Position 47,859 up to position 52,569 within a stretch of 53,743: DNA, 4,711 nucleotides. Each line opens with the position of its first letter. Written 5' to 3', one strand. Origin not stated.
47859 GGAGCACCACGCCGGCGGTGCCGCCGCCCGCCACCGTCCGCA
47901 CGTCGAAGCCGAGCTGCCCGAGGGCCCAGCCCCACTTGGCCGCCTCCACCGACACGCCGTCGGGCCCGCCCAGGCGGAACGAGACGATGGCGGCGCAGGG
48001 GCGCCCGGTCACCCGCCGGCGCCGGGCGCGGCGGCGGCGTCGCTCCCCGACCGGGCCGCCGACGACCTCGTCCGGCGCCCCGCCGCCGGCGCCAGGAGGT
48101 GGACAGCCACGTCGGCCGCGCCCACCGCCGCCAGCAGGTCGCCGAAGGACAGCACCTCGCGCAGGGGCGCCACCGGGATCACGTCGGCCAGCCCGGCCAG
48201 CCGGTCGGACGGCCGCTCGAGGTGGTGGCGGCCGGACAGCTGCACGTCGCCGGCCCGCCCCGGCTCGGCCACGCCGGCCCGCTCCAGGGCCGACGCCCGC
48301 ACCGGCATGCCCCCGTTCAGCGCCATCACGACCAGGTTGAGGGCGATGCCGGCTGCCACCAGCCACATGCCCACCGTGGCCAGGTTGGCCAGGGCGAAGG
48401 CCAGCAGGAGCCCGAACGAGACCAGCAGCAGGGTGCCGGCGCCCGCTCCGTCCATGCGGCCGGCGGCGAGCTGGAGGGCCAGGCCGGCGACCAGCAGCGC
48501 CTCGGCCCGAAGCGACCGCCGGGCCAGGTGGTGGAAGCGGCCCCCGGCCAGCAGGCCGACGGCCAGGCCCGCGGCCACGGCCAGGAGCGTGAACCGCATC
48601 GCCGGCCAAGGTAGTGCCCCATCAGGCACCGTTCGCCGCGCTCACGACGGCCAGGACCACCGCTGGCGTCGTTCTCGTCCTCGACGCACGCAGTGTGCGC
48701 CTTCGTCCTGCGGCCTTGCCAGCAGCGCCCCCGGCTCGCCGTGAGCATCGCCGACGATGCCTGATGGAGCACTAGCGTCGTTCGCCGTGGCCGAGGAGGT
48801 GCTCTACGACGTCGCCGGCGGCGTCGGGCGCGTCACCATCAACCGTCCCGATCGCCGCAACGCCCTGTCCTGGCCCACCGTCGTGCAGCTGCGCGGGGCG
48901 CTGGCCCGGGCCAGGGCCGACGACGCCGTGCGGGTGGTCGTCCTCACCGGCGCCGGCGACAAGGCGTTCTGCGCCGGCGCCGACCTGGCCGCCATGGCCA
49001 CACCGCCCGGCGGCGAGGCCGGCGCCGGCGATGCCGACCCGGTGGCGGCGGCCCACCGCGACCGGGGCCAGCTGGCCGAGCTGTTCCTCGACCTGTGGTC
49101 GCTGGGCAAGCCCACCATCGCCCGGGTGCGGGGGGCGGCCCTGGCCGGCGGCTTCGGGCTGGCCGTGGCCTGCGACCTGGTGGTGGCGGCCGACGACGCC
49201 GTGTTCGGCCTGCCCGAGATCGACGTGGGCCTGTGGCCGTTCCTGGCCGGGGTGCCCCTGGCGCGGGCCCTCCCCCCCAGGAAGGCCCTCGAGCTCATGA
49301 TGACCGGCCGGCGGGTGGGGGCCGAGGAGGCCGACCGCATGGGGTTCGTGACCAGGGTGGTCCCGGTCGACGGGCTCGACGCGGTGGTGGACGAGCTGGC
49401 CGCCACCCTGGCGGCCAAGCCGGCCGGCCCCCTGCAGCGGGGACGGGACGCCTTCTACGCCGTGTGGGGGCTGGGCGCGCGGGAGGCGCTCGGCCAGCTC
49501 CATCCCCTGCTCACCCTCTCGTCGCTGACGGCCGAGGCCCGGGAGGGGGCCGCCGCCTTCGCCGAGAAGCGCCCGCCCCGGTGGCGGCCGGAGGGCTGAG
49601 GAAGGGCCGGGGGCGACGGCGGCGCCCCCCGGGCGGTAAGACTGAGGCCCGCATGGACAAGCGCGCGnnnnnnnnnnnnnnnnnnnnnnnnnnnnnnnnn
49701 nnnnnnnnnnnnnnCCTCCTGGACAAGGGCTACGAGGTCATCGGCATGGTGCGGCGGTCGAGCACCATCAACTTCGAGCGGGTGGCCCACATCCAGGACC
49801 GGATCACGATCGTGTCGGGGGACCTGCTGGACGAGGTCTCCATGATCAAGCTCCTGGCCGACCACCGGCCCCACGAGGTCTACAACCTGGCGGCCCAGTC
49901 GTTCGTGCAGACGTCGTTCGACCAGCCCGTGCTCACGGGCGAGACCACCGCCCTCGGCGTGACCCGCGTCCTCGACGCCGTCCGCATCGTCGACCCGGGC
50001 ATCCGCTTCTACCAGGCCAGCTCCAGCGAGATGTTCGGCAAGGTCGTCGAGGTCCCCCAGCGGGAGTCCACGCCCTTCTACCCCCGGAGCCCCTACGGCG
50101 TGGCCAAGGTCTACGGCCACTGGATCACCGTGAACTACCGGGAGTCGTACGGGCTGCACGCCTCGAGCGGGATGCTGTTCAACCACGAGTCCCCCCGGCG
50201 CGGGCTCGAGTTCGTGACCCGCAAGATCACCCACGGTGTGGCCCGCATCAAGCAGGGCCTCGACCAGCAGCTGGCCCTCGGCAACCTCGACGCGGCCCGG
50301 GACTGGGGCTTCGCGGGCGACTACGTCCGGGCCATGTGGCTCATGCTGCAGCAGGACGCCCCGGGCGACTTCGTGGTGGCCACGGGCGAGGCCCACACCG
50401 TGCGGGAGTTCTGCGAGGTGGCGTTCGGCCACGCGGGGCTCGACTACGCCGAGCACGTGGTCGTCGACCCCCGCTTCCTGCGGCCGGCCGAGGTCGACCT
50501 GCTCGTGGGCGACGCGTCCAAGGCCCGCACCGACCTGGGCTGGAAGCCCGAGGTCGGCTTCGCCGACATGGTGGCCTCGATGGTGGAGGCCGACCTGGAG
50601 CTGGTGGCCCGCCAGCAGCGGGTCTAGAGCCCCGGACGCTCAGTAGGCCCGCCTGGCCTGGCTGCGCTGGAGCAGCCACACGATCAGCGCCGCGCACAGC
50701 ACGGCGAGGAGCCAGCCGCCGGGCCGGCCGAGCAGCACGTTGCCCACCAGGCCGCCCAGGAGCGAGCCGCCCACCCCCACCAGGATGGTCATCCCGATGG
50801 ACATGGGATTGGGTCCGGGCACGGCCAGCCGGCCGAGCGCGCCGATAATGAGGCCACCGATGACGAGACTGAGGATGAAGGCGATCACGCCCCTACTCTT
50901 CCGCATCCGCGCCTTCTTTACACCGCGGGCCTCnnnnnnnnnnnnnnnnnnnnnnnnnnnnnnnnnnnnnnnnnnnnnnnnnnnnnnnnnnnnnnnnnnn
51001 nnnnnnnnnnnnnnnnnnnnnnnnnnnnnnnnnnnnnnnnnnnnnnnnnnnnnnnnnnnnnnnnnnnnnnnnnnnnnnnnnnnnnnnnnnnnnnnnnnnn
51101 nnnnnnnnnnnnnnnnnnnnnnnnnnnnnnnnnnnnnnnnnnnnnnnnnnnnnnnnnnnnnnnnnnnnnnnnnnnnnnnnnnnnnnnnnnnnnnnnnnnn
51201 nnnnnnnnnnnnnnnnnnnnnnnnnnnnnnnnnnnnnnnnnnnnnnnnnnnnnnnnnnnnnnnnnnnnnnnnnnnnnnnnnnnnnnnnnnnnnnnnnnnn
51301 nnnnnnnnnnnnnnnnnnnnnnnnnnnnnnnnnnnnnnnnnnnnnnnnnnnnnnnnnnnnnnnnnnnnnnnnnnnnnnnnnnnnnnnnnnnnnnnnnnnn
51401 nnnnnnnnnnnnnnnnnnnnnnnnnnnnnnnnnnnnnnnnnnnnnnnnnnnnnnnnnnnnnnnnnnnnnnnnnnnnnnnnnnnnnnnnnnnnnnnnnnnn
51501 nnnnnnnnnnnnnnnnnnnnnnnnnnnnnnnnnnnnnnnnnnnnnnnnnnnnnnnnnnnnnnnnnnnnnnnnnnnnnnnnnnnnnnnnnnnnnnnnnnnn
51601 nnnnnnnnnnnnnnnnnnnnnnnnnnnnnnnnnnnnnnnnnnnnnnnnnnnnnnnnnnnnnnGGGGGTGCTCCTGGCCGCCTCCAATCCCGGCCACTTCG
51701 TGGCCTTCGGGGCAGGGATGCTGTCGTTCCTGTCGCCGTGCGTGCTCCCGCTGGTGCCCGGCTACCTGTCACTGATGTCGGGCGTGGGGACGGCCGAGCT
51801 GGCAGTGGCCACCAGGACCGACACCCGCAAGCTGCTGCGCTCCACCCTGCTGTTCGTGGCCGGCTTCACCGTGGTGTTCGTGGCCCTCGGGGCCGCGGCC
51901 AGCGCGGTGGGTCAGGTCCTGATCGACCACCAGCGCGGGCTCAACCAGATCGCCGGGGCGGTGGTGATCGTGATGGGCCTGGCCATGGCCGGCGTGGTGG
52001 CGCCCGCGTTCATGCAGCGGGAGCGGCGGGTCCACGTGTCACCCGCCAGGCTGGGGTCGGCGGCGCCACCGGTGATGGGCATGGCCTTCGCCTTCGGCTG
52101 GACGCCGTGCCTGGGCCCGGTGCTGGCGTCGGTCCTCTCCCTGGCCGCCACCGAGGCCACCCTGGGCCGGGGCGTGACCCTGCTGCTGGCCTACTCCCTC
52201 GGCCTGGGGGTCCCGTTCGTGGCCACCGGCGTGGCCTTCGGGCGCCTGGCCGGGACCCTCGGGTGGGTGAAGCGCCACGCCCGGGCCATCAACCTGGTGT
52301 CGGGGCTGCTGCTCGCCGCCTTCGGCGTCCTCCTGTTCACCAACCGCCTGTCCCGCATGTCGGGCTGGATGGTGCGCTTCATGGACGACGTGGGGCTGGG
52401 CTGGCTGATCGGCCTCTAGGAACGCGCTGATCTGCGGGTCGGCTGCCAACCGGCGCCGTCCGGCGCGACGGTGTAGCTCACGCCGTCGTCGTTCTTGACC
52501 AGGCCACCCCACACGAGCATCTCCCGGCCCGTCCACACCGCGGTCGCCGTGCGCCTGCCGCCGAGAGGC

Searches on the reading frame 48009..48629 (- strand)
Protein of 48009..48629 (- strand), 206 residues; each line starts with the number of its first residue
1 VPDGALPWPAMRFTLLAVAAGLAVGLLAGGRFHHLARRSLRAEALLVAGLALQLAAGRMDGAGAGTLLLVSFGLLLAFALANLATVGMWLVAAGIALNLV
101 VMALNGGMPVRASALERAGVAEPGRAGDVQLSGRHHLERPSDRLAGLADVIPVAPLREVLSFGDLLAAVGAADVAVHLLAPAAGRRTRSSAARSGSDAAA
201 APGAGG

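Call 53: search_protein_families(library=pfam, proteins=[window:48009-48629:-], max_evalue=0.00001)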
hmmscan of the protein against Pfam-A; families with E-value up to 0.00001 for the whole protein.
window:48009-48629:- (206 aa): 1 family
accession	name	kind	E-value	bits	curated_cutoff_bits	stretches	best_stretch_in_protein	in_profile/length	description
PF17248.7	DUF5317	-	6.3e-22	78.6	25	1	64-171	35-146/151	Family of unknown function (DUF5317)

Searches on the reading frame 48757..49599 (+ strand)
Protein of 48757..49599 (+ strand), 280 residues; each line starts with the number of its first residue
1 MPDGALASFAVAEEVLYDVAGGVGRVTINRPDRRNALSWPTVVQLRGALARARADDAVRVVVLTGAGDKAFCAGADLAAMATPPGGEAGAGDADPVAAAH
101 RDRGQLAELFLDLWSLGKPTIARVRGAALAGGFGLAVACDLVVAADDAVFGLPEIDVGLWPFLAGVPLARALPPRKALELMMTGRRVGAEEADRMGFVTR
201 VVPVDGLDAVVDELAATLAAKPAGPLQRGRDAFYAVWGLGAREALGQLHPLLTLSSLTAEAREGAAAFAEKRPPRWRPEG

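Call 53: search_protein_families(library=pfam, proteins=[window:48757-49599:+], max_evalue=0.00001)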
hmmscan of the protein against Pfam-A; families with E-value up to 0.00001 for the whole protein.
window:48757-49599:+ (280 aa): 2 families
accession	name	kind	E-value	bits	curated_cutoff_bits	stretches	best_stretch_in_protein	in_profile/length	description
PF00378.25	ECH_1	-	4.7e-52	177.2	27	1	21-277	4-249/251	Enoyl-CoA hydratase/isomerase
PF16113.10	ECH_2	-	1.6e-32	113.8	27.2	1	23-219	1-189/335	Enoyl-CoA hydratase/isomerase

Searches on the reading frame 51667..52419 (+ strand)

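Call 53: search_protein_families(library=pfam, proteins=[window:51667-52419:+], max_evalue=0.00001)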
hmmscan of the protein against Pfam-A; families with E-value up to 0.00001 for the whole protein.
window:51667-52419:+ (250 aa): 1 family
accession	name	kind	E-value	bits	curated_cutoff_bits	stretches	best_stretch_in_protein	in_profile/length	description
PF02683.22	DsbD_TM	-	9.7e-16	58.2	27.1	1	12-208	7-202/219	Cytochrome C biogenesis protein transmembrane domain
